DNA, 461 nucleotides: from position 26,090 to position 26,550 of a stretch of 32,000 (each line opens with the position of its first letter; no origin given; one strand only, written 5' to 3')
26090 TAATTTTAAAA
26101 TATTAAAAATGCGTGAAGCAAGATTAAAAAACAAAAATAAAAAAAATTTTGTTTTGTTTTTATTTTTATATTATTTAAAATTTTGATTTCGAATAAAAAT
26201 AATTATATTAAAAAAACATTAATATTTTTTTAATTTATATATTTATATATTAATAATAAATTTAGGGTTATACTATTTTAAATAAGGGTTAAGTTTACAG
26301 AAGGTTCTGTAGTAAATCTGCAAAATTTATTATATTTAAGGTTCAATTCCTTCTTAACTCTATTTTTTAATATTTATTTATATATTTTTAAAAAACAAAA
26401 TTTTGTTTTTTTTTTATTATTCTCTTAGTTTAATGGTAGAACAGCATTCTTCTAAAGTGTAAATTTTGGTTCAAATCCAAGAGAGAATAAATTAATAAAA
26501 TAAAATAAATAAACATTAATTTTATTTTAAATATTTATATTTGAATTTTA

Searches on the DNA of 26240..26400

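Call 89: search_rna_families(source=window, start=26240, end=26400, threshold=evalue, max_evalue=1, show_alignments=1)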
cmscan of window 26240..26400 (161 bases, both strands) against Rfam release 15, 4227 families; matches with E-value up to 1: 2.
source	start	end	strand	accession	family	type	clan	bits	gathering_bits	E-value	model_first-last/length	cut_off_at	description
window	26287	26360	+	RF00005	tRNA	Gene; tRNA;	CL00001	28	29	0.00029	1-71/71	no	tRNA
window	26286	26362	-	RF04354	Plastid-ycf2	Cis-reg;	-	16.7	65.7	0.38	1-75/75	no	Plastid-ycf2 5UTR RNA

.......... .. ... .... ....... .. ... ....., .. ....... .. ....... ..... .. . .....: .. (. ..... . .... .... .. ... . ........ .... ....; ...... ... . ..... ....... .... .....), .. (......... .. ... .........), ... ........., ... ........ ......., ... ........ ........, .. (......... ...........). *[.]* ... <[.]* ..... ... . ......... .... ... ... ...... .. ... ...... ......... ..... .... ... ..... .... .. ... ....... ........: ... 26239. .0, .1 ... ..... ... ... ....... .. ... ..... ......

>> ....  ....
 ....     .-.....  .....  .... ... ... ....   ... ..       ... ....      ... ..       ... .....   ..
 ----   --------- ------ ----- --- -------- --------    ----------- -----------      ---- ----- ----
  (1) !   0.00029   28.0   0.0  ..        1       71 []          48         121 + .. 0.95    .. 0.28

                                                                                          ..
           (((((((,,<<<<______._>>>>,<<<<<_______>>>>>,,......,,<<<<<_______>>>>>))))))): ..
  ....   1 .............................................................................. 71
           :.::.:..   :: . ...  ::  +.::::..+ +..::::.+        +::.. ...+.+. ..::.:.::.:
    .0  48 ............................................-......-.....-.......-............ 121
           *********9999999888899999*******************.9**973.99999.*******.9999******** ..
